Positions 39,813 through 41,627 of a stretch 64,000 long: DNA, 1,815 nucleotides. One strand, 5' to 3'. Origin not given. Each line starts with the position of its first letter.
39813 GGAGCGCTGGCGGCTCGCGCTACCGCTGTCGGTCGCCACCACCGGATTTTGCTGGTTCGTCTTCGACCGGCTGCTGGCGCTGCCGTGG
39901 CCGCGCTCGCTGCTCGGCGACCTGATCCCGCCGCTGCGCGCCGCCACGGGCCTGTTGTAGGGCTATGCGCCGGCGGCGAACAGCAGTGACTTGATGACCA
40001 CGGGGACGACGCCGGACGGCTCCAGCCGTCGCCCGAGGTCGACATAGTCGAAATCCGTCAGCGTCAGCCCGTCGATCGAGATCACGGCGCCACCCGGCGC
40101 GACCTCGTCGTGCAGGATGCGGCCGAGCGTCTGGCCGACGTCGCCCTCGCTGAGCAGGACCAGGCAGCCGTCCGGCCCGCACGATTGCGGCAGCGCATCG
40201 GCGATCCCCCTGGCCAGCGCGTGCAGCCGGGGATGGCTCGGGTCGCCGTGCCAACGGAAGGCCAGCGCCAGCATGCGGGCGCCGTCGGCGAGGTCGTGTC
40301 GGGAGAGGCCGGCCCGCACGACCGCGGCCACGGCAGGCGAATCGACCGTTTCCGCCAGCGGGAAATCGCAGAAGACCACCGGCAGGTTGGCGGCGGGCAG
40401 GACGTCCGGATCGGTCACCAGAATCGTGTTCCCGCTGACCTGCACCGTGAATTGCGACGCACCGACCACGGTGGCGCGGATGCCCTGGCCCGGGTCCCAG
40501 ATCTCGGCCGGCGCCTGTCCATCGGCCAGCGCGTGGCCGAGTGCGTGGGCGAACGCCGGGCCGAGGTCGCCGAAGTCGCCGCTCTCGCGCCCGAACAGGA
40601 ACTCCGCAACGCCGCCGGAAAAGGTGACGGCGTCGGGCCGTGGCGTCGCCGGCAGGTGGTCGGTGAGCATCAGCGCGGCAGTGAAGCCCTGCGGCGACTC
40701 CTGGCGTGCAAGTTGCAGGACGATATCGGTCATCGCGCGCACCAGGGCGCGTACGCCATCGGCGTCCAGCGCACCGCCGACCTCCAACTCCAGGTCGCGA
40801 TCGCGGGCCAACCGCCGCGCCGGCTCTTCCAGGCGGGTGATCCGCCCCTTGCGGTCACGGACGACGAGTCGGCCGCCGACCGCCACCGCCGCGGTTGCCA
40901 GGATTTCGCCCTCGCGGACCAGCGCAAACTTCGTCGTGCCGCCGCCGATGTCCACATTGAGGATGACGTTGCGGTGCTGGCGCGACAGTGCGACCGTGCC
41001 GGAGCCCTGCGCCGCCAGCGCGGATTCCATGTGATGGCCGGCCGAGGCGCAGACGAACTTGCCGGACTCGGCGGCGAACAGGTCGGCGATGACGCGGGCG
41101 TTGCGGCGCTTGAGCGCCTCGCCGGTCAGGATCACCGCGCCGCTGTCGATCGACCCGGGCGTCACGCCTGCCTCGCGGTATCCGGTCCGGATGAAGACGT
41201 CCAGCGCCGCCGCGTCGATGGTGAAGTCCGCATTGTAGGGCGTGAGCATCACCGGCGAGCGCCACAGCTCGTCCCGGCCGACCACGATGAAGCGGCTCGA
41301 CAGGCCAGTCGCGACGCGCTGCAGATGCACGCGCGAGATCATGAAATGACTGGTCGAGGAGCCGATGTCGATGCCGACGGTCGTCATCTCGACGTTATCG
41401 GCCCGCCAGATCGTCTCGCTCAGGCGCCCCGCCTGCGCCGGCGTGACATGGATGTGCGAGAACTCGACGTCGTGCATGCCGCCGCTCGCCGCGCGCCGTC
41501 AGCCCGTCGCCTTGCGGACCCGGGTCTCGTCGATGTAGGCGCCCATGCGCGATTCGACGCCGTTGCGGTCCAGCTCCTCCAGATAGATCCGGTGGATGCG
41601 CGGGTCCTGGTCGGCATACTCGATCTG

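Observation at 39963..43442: Candidate novel system: CADD/PqqC-like haem-oxygenase-like protein + bicupin + EutA-family reactivase, with no B12 enzyme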

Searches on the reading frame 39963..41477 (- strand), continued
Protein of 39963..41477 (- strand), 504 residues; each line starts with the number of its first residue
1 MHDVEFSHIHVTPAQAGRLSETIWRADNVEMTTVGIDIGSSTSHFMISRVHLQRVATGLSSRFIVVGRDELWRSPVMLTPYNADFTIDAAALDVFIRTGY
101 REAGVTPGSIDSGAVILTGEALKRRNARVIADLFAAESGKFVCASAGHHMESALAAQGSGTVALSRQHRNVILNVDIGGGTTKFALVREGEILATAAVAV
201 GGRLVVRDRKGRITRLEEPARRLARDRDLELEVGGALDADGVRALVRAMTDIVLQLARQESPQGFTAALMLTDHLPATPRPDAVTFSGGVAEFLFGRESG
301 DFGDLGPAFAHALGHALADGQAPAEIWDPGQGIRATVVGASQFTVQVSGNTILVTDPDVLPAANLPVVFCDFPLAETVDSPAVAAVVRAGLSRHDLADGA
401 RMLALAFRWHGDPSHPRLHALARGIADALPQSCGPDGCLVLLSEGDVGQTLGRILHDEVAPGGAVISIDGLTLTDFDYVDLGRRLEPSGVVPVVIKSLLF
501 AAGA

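Call 57: get_annotated_region(hit=H20, flank=3000)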
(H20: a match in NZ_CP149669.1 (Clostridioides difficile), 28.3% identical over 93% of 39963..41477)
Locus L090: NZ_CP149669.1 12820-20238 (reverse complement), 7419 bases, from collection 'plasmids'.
description: Clostridioides difficile strain Z1322PCD0066 plasmid pZ1322PCD0066-2, complete sequence
organism: Clostridioides difficile (NCBI taxid 1496)
taxonomy: Bacteria; Bacillota; Clostridia; Peptostreptococcales; Peptostreptococcaceae; Clostridioides; Clostridioides difficile
host: -; source: -; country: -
typing (MOB-suite, as given by PLSDB): non-mobilizable
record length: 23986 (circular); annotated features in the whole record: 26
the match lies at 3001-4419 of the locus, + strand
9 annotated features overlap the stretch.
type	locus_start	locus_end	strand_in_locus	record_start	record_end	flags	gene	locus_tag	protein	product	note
CDS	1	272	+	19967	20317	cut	-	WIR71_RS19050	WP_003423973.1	BMC domain-containing protein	-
CDS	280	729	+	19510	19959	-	-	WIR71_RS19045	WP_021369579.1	EutP/PduV family microcompartment system protein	-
CDS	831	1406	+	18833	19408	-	-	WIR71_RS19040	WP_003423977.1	response regulator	GO:0000160 - phosphorelay signal transduction system [Evidence IEA]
CDS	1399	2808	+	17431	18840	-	-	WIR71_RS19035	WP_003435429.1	histidine kinase N-terminal domain-containing protein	-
CDS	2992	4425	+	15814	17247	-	eutA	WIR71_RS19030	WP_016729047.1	ethanolamine ammonia-lyase reactivating factor EutA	-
CDS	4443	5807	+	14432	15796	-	-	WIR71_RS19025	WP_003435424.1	ethanolamine ammonia-lyase subunit EutB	-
CDS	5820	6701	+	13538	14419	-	eutC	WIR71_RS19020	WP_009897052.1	ethanolamine ammonia-lyase subunit EutC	GO:0006520 - amino acid metabolic process [Evidence IEA]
CDS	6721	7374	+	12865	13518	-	eutL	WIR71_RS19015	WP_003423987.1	ethanolamine utilization microcompartment protein EutL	-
CDS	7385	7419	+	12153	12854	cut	-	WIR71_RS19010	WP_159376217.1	BMC domain-containing protein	-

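Call 62: search_protein_representatives(protein=window:39963-41477:-)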
Query: 504 residues. Proteins with E-value up to 0.001 (for the whole library): 2698; up to 1e-10: 1830; up to 1e-30: 797. The best 150 are listed.
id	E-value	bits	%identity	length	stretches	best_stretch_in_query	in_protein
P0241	8.2e-169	578.9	57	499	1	1-500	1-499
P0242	3.8e-140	484.3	51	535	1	7-502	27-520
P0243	1.2e-134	466.2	49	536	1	19-500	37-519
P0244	3.7e-134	464.6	50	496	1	19-500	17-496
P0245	3.1e-133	461.6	47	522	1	2-500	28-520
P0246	2.8e-130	451.8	54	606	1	1-430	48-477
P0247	1.5e-124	433.0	50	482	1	23-501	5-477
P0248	2.7e-123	428.8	49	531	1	19-502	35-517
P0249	6.4e-122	424.2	49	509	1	10-500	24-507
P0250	1.1e-121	423.4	44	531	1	22-500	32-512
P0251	2.9e-121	422.1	49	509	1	13-502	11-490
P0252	3.9e-121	421.6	49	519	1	8-501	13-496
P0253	8.7e-121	420.5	60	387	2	277-500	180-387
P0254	3.6e-120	418.5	45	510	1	15-501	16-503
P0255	6.5e-119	414.3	44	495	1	25-503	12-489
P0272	3.8e-109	382.1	46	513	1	21-501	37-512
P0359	5.9e-89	315.5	35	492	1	22-500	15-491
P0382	2.4e-84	300.3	41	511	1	2-501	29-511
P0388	7.1e-84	298.8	38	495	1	20-501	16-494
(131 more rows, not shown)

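Call 75: find_encoding_contigs(protein=P0359, flank=6000, max_places=2)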
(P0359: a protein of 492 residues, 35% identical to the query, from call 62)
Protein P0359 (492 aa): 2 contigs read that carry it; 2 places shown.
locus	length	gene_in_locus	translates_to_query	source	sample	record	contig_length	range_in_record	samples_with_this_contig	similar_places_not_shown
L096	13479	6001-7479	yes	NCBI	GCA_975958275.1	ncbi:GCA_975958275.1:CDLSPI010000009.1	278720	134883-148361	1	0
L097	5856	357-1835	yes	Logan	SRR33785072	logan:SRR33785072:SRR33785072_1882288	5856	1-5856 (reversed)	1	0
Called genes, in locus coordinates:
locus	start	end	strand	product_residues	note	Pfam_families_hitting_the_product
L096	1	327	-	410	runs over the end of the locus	PF07690:MFS_1, PF05977:MFS_3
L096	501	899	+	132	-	-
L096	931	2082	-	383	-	PF01717:Meth_synt_2 (faint)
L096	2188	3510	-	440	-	PF01266:DAO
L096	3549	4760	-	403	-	PF07690:MFS_1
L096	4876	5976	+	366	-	PF00190:Cupin_1 (faint), PF07883:Cupin_2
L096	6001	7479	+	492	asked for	PF06277:EutA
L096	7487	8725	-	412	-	PF07690:MFS_1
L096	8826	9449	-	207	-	PF02041:Auxin_BP, PF12973:Cupin_7 (weak), PF00190:Cupin_1 (weak), PF07883:Cupin_2 (weak)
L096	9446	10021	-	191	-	PF07883:Cupin_2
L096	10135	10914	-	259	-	PF00528:BPD_transp_1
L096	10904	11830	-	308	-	PF00528:BPD_transp_1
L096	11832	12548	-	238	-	PF00005:ABC_tran, PF13304:AAA_21 (faint)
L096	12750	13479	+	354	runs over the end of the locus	PF07883:Cupin_2 (weak)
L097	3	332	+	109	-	?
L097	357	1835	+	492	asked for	PF06277:EutA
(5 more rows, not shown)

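Call 76: find_encoding_contigs(protein=P0272, flank=6000, max_places=2)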
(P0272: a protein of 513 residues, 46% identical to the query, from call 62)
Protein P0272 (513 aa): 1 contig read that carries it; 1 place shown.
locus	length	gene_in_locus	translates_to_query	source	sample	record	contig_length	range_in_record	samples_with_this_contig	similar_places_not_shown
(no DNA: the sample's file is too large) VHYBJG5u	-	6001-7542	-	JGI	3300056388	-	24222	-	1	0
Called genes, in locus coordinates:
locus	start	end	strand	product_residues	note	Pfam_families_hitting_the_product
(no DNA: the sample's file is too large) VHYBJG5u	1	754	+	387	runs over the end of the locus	PF00005:ABC_tran, PF13304:AAA_21 (faint), PF08402:TOBE_2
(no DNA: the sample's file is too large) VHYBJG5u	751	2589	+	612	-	PF00528:BPD_transp_1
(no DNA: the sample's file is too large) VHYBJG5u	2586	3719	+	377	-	PF00190:Cupin_1 (faint), PF07883:Cupin_2 (weak)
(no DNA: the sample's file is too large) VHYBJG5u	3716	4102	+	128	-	-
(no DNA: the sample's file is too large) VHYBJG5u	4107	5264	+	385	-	PF00355:Rieske, PF19301:LigXa_C (weak)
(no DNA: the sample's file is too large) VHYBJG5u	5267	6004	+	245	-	PF00596:Aldolase_II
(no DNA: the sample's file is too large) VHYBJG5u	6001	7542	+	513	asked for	PF06277:EutA, PF14450:FtsA (faint)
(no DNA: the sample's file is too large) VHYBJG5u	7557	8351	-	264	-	PF25213:HVO_A0261_N (faint), PF09339:HTH_IclR, PF12802:MarR_2 (faint), PF01614:IclR_C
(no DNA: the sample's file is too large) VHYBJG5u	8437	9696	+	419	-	PF01266:DAO, PF01494:FAD_binding_3, PF07992:Pyr_redox_2 (faint), PF12831:FAD_oxidored (weak), PF13450:NAD_binding_8 (weak)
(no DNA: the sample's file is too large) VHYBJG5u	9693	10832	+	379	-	PF07883:Cupin_2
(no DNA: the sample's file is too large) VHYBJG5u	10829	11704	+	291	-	PF01557:FAA_hydrolase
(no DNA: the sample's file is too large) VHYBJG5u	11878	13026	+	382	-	PF13531:SBP_bac_11, PF01547:SBP_bac_1, PF13416:SBP_bac_8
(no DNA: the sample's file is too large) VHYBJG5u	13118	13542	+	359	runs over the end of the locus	PF12973:Cupin_7 (faint), PF02041:Auxin_BP (faint), PF00190:Cupin_1 (weak), PF07883:Cupin_2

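Call 77: find_encoding_contigs(protein=P0388, flank=6000, max_places=1)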
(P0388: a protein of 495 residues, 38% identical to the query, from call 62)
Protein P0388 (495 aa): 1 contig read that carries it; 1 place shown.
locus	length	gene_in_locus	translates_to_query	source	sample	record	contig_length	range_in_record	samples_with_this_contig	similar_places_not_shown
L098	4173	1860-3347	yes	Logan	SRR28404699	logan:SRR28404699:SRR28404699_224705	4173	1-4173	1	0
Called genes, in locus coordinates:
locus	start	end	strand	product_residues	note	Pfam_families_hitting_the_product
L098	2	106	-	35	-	?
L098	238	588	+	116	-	PF00106:adh_short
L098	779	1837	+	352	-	PF07883:Cupin_2 (faint)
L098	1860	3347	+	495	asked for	PF06277:EutA, PF14450:FtsA (faint), PF02541:Ppx-GppA (weak)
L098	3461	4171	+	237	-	?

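Call 78: find_encoding_contigs(protein=P0382, flank=6000, max_places=1)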
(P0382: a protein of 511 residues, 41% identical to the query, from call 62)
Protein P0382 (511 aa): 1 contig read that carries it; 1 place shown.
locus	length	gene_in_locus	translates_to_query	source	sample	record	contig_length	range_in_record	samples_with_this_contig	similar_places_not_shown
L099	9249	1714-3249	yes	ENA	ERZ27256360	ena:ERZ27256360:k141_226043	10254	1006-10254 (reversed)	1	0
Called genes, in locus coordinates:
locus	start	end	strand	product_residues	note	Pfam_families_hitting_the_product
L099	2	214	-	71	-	?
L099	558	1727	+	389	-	PF00005:ABC_tran, PF13304:AAA_21 (faint), PF08402:TOBE_2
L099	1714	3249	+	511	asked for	PF06277:EutA, PF06723:MreB_Mbl (weak)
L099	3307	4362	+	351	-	PF00190:Cupin_1 (faint), PF07883:Cupin_2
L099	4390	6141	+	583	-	PF00528:BPD_transp_1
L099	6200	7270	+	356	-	PF01547:SBP_bac_1, PF13531:SBP_bac_11, PF13343:SBP_bac_6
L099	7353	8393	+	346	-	PF12973:Cupin_7 (faint), PF02041:Auxin_BP (faint), PF00190:Cupin_1 (faint), PF07883:Cupin_2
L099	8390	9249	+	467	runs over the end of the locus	PF06277:EutA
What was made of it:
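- The link persists down to 35-41% identity to the query (calls 75, 77, 78) and across Alpha-, Beta- and Gammaproteobacteria, Gemmatimonas, Chloroflexota, Ca.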

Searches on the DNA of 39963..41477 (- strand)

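Call 85: search_rna_families(sources=[L009, L016, L036, L049, L076, L079, L082, L084], threshold=gathering)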
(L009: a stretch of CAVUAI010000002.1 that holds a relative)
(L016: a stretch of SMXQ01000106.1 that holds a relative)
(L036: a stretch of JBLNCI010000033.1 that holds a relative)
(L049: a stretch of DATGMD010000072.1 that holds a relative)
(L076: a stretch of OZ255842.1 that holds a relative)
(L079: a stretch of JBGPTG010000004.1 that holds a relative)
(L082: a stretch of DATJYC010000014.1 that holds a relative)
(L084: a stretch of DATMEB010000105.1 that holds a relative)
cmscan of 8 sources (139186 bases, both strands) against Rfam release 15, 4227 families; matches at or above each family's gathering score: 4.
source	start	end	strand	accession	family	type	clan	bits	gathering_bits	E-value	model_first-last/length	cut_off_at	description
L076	16039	16228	-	RF00174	Cobalamin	Cis-reg; riboswitch;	CL00101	115.5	31.5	6.5e-28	1-189/189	no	Cobalamin riboswitch aptamer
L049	16662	16733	-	RF00005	tRNA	Gene; tRNA;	CL00001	65.9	29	9e-12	1-71/71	no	tRNA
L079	4312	4385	+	RF00005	tRNA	Gene; tRNA;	CL00001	62.8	29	6.7e-11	1-71/71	no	tRNA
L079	3006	3095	+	RF00005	tRNA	Gene; tRNA;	CL00001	55.9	29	5.1e-09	1-71/71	no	tRNA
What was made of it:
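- No B12 gene or riboswitch is associated: the only cobalamin riboswitch found, in L076, belongs to an RNR-like gene 6.5 kb away (call 85).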
